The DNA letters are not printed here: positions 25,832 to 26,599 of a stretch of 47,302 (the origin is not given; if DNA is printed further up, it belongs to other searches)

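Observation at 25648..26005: Tandem 94/95-bp array that reiterates the last 8 codons and stop of rpsG, each unit carrying two hairpins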

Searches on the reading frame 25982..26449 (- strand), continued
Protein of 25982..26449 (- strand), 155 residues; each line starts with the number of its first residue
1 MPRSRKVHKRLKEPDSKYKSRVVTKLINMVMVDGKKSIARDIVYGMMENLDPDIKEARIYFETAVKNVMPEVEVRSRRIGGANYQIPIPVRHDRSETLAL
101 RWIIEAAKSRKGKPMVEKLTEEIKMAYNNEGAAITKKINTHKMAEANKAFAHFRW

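Call 43: find_homologous_proteins(query=window:25982-26449:-, max_evalue=1e-40)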
Query window:25982-26449:- (155 aa): 2564 proteins with E <= 1e-40 among 8000 candidates; the best 120 are listed.
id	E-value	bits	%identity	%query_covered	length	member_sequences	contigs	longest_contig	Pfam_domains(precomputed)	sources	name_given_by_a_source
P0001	2.9e-95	334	100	100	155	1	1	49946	PF00177.28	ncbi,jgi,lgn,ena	-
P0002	9.0e-84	297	88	100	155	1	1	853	PF00177.28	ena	-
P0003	2.0e-70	254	74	100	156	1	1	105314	PF00177.28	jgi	jgi:small subunit ribosomal protein S7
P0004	2.4e-68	247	72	100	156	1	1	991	PF00177.28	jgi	jgi:small subunit ribosomal protein S7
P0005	4.4e-68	246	71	100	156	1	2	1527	PF00177.28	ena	-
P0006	4.8e-67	243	71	100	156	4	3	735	PF00177.28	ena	-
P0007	2.2e-66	240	72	100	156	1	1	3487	PF00177.28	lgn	-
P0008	3.2e-66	240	71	100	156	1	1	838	PF00177.28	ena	-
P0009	4.1e-66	240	67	100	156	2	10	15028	PF00177.28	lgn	-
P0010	7.2e-66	239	72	100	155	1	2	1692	PF00177.28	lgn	-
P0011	8.2e-66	239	66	100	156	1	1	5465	PF00177.28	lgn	-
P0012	1.6e-65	238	72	100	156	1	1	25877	PF00177.28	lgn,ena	-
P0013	7.2e-65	236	86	81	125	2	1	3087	PF00177.28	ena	-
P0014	7.9e-65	235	72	100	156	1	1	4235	PF00177.28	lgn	-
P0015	9.6e-65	235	69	100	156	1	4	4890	PF00177.28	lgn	-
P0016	1.2e-64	235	69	100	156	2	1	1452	PF00177.28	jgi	-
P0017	1.4e-63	231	68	100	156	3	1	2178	PF00177.28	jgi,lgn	jgi:small subunit ribosomal protein S7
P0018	2.1e-63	231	67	100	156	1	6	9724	PF00177.28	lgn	-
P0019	3.5e-63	230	67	100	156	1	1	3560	PF00177.28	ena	-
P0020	4.8e-63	230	71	100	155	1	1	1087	PF00177.28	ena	-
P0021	1.5e-62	228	65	100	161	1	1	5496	PF00177.28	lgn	-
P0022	1.6e-62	228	67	100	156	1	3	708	PF00177.28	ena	-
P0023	2.0e-62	228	65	100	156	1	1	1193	PF00177.28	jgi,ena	-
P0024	4.6e-62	226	65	100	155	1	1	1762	PF00177.28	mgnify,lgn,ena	mgnify:CR=1 FL=1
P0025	4.8e-62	226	67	100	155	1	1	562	PF00177.28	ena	-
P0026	1.4e-61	225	65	100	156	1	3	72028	PF00177.28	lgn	-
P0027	3.5e-61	224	67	100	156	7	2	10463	PF00177.28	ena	-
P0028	3.9e-61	223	66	100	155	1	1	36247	PF00177.28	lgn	-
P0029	4.6e-61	223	67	100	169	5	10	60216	PF00177.28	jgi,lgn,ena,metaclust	metaclust:\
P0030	4.7e-60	220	63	100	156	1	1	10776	PF00177.28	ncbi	-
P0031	5.0e-60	220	67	100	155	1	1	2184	PF00177.28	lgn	-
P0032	7.8e-60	219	66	99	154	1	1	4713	PF00177.28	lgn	-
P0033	1.2e-59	219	65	99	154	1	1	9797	PF00177.28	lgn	-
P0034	4.7e-59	217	65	100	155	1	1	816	PF00177.28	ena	-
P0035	4.8e-59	217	64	99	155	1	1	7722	PF00177.28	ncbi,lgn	-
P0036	5.3e-59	217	64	100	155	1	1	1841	PF00177.28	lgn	-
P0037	6.4e-59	216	63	100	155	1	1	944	PF00177.28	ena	-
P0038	7.7e-59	216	66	100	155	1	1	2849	PF00177.28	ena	-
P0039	1.6e-58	215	66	100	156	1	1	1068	PF00177.28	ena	-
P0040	1.6e-58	215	62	100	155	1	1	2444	PF00177.28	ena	-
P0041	1.7e-58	215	65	100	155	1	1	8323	PF00177.28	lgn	-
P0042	3.7e-58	214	63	100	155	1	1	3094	PF00177.28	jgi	-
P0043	6.0e-58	213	63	100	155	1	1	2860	PF00177.28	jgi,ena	-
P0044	1.6e-57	212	75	82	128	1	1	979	PF00177.28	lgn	-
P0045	2.2e-57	211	63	99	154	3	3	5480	PF00177.28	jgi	-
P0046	3.6e-57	211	67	92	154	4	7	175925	PF00177.28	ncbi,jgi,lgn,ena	jgi:small subunit ribosomal protein S7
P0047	6.8e-57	210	64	99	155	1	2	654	PF00177.28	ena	-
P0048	1.8e-56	208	61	99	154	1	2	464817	PF00177.28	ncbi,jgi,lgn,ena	jgi:small subunit ribosomal protein S7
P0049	4.1e-56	207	63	100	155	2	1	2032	PF00177.28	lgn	-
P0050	7.1e-56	206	62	100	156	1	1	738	PF00177.28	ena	-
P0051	9.5e-56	206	62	99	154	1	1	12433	PF00177.28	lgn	-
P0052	9.8e-56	206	61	100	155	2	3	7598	PF00177.28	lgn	-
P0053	9.9e-56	206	66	100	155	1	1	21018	PF00177.28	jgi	-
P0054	1.7e-55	205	64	100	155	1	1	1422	PF00177.28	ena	-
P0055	2.5e-55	205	62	99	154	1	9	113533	PF00177.28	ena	-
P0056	3.4e-55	204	62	99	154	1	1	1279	PF00177.28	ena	-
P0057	4.7e-54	201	63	100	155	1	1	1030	PF00177.28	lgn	-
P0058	7.2e-54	200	73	82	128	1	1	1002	PF00177.28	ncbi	-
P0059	9.8e-54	199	62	100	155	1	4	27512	PF00177.28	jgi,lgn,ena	-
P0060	1.9e-53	199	63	99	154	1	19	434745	PF00177.28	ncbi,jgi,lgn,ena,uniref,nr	ncbi:30S ribosomal protein S7 [candidate division WWE3 bacterium RIFCSPHIGHO2_01_FULL_40_23]|uniref:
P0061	2.8e-53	198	63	100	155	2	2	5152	PF00177.28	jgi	-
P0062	8.6e-53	196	63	100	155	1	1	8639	PF00177.28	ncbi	-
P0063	5.0e-52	194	61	98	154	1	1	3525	PF00177.28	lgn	-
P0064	5.5e-52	194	63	100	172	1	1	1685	PF00177.28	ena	-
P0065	1.1e-51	193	64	99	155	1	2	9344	PF00177.28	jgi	-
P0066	1.1e-51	193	61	100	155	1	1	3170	PF00177.28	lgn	-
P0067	1.6e-51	192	62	99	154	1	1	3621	PF00177.28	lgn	-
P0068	1.8e-51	192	63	100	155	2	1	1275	PF00177.28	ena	-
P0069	6.3e-51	190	61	99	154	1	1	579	PF00177.28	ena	-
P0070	7.7e-51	190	60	97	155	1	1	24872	PF00177.28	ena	-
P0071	9.2e-51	190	61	100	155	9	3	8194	PF00177.28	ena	-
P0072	1.6e-50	189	59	99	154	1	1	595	PF00177.28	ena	-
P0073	1.6e-50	189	61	99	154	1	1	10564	PF00177.28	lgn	-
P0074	1.9e-50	189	60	97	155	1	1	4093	PF00177.28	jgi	-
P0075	2.0e-50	189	60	100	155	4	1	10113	PF00177.28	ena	-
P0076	2.0e-50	189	61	100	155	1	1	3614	PF00177.28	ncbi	-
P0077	2.6e-50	188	61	98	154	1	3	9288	PF00177.28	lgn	-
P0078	2.7e-50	188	59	99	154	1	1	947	PF00177.28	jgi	jgi:small subunit ribosomal protein S7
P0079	3.2e-50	188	59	97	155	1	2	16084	PF00177.28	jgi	jgi:small subunit ribosomal protein S7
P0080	3.3e-50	188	59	99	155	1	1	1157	PF00177.28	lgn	-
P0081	4.4e-50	188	61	100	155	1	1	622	PF00177.28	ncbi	-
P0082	5.5e-50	187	57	97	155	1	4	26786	PF00177.28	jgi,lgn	-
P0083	6.5e-50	187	57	99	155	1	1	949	PF00177.28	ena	-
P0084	7.1e-50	187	58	99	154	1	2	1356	PF00177.28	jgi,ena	-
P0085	1.0e-49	186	58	99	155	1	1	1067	PF00177.28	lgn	-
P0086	1.3e-49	186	60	99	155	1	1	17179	PF00177.28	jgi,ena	-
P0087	1.6e-49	186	57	99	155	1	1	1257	PF00177.28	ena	-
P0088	1.7e-49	186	61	97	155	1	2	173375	PF00177.28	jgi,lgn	-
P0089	1.8e-49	186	57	99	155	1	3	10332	PF00177.28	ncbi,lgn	-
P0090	2.5e-49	185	59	99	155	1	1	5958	PF00177.28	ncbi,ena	-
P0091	3.0e-49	185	59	99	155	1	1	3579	PF00177.28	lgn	-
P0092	3.7e-49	185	60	95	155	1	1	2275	PF00177.28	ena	-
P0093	3.7e-49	185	60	95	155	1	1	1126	PF00177.28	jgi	-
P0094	4.2e-49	184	59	99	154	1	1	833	PF00177.28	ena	-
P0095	4.7e-49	184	61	98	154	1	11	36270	PF00177.28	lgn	-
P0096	6.2e-49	184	59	100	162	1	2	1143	PF00177.28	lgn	-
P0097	6.3e-49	184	61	98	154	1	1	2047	PF00177.28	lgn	-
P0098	6.6e-49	184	59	99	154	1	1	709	PF00177.28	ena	-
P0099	7.5e-49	184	60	99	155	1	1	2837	PF00177.28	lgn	-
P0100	7.8e-49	184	59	98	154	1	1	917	PF00177.28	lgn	-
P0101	8.4e-49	183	58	100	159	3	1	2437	PF00177.28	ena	-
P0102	1.0e-48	183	59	98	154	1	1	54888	PF00177.28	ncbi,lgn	-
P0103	1.0e-48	183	59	98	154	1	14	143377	PF00177.28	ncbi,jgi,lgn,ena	jgi:small subunit ribosomal protein S7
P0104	1.6e-48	183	58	99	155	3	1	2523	PF00177.28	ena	-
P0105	1.6e-48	183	58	99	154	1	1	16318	PF00177.28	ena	-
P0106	1.7e-48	183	58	99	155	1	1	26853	PF00177.28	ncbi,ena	-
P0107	1.7e-48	182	58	99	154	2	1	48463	PF00177.28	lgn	-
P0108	1.9e-48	182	59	96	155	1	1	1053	PF00177.28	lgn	-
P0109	1.9e-48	182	57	99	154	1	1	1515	PF00177.28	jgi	-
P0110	2.1e-48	182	58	99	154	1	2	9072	PF00177.28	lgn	-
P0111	2.7e-48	182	58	99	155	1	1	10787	PF00177.28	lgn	-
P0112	2.9e-48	182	58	99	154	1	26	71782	PF00177.28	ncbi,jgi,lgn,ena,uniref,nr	ncbi:TPA: 30S ribosomal protein S7 [candidate division WWE3 bacterium]|uniref:Small ribosomal subuni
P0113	3.0e-48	182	58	99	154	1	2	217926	PF00177.28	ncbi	-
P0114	3.2e-48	182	59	99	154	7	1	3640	PF00177.28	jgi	-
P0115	3.3e-48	182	58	97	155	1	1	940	PF00177.28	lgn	-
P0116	3.5e-48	181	63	84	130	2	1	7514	PF00177.28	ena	-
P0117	3.8e-48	181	59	98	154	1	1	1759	PF00177.28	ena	-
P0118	4.5e-48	181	57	99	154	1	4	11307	PF00177.28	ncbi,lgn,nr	ncbi:30S ribosomal protein S7 [Patescibacteria group bacterium]|nr:30S ribosomal protein S7 [Patesci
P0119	5.6e-48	181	56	99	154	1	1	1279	PF00177.28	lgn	-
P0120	8.3e-48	180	58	98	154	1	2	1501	PF00177.28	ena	-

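Call 45: find_encoding_contigs(protein=P0003, flank=3000, max_places=4)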
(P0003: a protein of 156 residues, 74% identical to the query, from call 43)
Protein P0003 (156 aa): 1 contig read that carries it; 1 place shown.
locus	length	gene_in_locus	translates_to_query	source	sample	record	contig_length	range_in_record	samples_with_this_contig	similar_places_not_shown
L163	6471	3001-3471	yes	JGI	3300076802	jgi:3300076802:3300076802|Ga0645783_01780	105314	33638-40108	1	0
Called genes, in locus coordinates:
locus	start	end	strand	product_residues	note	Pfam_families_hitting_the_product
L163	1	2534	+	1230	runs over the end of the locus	PF04997:RNA_pol_Rpb1_1, PF05000:RNA_pol_Rpb1_4 (faint), PF00623:RNA_pol_Rpb1_2, PF04983:RNA_pol_Rpb1_3, PF04998:RNA_pol_Rpb1_5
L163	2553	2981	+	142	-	PF00164:Ribosom_S12_S23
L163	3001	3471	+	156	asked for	PF00177:Ribosomal_S7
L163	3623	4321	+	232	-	PF20582:UPF0758_N, PF04002:RadC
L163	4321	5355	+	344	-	PF01336:tRNA_anti-codon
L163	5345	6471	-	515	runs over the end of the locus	-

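Call 46: find_encoding_contigs(protein=P0012, flank=3000, max_places=4)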
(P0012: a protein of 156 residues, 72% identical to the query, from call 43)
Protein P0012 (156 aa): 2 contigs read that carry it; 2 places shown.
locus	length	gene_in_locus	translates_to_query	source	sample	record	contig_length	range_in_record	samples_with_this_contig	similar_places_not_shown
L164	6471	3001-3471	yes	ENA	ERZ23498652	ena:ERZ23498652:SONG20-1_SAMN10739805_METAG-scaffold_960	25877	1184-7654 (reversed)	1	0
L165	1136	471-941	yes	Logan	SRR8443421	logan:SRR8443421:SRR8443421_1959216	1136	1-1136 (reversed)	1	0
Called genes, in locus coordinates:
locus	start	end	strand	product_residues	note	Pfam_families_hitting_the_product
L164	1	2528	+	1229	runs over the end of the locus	PF04997:RNA_pol_Rpb1_1, PF00623:RNA_pol_Rpb1_2, PF04983:RNA_pol_Rpb1_3, PF05000:RNA_pol_Rpb1_4 (weak), PF04998:RNA_pol_Rpb1_5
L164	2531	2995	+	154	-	PF00164:Ribosom_S12_S23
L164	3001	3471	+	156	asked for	PF00177:Ribosomal_S7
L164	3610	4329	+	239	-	PF20582:UPF0758_N, PF04002:RadC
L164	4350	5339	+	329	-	PF01336:tRNA_anti-codon, PF01966:HD (weak)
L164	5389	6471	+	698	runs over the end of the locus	PF00009:GTP_EFTU, PF22042:EF-G_D2, PF03144:GTP_EFTU_D2, PF14492:EFG_III, PF03764:EFG_IV, PF00679:EFG_C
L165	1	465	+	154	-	PF00164:Ribosom_S12_S23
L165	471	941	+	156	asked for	PF00177:Ribosomal_S7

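Call 54: search_protein_families(library=pfam, proteins=[L083:3775-4290:-, L083:4277-5626:-, L083:5982-6638:-, L085:4683-6044:+, L085:6147-7397:+, L005:6481-7119:+, L005:7146-8054:+, L005:8091-9365:+, L005:9391-10545:+], max_evalue=0.01)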
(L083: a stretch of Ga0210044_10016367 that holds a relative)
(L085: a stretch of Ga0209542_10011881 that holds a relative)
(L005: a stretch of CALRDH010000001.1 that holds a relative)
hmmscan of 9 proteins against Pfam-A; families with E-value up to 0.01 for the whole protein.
L083:3775-4290:- (171 aa): 1 family
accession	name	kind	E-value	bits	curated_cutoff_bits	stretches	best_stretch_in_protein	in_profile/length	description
PF14647.11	FAM91_N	-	0.00041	20.1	25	1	97-149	48-99/307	FAM91 N-terminus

L083:4277-5626:- (449 aa): 0 families

L083:5982-6638:- (218 aa): 2 families
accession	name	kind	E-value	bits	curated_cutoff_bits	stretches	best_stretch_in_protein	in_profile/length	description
PF12686.12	DUF3800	-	7.3e-14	53.1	21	1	11-194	1-149/149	Protein of unknown function (DUF3800)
PF01255.24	Prenyltransf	-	0.0066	16.5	27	1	67-187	17-136/219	Putative undecaprenyl diphosphate synthase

L085:4683-6044:+ (453 aa): 4 families
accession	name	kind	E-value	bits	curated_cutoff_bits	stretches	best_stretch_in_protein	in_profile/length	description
PF13522.11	GATase_6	-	2.4e-14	53.9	27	1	70-200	9-130/130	Glutamine amidotransferase domain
PF13537.11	GATase_7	-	1.5e-11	44.8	25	1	87-204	9-121/123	Glutamine amidotransferase domain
PF00156.33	Pribosyltran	-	2.3e-08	33.9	26.3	1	273-378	24-122/158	Phosphoribosyl transferase domain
PF00310.26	GATase_2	-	0.00011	21.6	19.9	0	170-227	338-398/420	Glutamine amidotransferases class-II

L085:6147-7397:+ (416 aa): 1 family
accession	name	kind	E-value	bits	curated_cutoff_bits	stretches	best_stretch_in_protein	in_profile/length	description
PF18933.6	PsbP_2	-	6.2e-10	39.8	27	1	62-238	26-184/184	PsbP-like protein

L005:6481-7119:+ (212 aa): 0 families

L005:7146-8054:+ (302 aa): 0 families

L005:8091-9365:+ (424 aa): 1 family
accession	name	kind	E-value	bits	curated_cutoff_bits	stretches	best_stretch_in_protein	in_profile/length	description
PF18933.6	PsbP_2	-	0.0015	19.1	27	1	80-118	19-60/184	PsbP-like protein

L005:9391-10545:+ (384 aa): 2 families
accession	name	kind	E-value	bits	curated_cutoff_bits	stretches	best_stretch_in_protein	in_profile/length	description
PF18933.6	PsbP_2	-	0.0028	18.1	27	1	78-107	34-64/184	PsbP-like protein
PF03930.20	Flp_N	-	0.0045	17.4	25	0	163-199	24-60/82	Recombinase Flp protein N-terminus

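Call 56: find_encoding_contigs(protein=P0009, flank=1500, max_places=10)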
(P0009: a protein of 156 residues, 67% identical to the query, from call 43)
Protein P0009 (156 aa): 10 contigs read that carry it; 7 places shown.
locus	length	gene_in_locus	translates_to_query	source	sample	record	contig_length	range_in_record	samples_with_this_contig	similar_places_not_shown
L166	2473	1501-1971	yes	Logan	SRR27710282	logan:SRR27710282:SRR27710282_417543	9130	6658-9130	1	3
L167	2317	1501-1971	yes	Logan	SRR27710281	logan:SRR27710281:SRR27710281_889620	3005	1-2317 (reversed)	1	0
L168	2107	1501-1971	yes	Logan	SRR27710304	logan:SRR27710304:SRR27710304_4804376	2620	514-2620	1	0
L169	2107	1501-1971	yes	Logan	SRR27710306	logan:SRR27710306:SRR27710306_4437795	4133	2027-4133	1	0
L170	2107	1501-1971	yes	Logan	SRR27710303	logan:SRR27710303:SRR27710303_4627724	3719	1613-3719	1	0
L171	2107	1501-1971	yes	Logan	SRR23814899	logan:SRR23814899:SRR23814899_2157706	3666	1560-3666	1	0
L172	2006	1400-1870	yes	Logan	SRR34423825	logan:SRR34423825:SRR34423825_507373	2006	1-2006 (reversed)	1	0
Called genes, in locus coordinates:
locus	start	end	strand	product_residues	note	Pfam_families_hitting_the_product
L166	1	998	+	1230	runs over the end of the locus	PF04997:RNA_pol_Rpb1_1, PF00623:RNA_pol_Rpb1_2, PF04983:RNA_pol_Rpb1_3, PF04998:RNA_pol_Rpb1_5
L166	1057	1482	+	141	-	PF00164:Ribosom_S12_S23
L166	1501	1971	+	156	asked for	PF00177:Ribosomal_S7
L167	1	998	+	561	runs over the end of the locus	?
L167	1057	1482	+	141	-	PF00164:Ribosom_S12_S23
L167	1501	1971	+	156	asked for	PF00177:Ribosomal_S7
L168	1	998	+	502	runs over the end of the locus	?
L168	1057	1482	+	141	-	PF00164:Ribosom_S12_S23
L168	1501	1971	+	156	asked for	PF00177:Ribosomal_S7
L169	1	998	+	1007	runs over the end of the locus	?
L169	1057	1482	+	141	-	PF00164:Ribosom_S12_S23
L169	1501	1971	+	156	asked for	PF00177:Ribosomal_S7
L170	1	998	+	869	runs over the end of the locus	?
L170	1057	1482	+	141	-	PF00164:Ribosom_S12_S23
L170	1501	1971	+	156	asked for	PF00177:Ribosomal_S7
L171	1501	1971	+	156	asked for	PF00177:Ribosomal_S7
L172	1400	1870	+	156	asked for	PF00177:Ribosomal_S7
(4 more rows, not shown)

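Call 57: find_encoding_contigs(protein=P0018, flank=1500, max_places=10)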
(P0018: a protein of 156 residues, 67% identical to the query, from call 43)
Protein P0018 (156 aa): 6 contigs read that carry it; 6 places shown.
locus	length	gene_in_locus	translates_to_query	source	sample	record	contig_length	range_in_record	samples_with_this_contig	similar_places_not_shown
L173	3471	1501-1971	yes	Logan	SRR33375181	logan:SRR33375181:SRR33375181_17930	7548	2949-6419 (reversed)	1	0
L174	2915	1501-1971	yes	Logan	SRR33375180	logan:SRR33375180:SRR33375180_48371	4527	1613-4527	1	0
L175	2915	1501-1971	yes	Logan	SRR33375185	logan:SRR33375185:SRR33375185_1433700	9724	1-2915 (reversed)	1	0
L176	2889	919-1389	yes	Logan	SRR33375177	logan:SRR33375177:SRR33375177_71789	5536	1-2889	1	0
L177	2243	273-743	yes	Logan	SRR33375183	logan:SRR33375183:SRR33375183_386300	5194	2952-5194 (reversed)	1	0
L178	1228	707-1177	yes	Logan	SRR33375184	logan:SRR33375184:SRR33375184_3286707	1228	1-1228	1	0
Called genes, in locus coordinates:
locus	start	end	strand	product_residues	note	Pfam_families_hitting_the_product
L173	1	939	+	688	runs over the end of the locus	?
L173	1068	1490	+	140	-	PF00164:Ribosom_S12_S23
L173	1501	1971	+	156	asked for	PF00177:Ribosomal_S7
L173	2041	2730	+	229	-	PF20582:UPF0758_N, PF04002:RadC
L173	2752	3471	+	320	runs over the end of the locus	PF01336:tRNA_anti-codon, PF01966:HD (weak)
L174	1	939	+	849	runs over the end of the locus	?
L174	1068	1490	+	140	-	PF00164:Ribosom_S12_S23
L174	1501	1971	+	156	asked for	PF00177:Ribosomal_S7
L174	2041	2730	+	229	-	PF20582:UPF0758_N, PF04002:RadC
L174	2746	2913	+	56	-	?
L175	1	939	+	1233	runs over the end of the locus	PF04997:RNA_pol_Rpb1_1, PF00623:RNA_pol_Rpb1_2, PF04983:RNA_pol_Rpb1_3, PF04998:RNA_pol_Rpb1_5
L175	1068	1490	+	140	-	PF00164:Ribosom_S12_S23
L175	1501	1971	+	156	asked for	PF00177:Ribosomal_S7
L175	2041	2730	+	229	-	PF20582:UPF0758_N, PF04002:RadC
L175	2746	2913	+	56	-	?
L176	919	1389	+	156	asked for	PF00177:Ribosomal_S7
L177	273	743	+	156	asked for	PF00177:Ribosomal_S7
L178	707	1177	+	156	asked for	PF00177:Ribosomal_S7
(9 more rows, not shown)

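Call 64: find_encoding_contigs(protein=P0027, flank=2500, max_places=10)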
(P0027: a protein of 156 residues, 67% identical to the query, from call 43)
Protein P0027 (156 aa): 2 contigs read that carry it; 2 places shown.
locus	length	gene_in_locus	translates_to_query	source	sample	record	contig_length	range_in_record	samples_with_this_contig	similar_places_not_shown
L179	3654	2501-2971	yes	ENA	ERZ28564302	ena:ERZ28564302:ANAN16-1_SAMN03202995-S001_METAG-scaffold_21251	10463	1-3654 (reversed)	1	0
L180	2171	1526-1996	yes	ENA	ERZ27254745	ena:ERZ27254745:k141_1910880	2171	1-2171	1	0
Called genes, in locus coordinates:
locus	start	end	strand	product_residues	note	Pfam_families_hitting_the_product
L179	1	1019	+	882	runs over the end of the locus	-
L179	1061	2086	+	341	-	PF04998:RNA_pol_Rpb1_5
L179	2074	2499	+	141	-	PF00164:Ribosom_S12_S23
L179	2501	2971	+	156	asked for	PF00177:Ribosomal_S7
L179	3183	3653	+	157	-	?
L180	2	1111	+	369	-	?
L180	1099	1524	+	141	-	PF00164:Ribosom_S12_S23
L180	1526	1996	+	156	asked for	PF00177:Ribosomal_S7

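Call 65: find_encoding_contigs(protein=P0016, flank=2500, max_places=10)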
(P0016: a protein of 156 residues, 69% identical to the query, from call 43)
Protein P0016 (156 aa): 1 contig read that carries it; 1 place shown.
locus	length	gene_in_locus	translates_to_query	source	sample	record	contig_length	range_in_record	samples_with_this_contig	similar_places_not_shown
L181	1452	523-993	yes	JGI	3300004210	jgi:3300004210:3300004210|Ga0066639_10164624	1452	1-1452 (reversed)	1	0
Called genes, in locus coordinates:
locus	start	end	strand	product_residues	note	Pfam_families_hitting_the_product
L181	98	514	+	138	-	PF00164:Ribosom_S12_S23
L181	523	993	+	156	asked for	PF00177:Ribosomal_S7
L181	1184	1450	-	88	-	?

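Call 71: find_encoding_contigs(protein=P0002, flank=1000, max_places=5)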
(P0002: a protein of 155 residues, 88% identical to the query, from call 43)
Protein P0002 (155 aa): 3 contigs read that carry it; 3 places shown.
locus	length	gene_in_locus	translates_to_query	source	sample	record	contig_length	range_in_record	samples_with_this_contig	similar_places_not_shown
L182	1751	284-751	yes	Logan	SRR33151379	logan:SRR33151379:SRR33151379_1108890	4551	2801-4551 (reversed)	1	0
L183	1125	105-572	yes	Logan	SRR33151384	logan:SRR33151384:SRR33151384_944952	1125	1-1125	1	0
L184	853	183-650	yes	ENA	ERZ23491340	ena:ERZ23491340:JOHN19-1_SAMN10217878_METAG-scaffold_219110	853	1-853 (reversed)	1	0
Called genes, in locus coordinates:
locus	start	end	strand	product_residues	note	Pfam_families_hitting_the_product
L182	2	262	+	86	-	?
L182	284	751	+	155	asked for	PF00177:Ribosomal_S7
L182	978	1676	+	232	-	PF20582:UPF0758_N, PF04002:RadC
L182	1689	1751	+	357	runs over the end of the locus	PF01336:tRNA_anti-codon, PF01966:HD (weak)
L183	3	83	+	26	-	?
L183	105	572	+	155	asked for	PF00177:Ribosomal_S7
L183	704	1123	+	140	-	?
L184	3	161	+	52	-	?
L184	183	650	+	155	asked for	PF00177:Ribosomal_S7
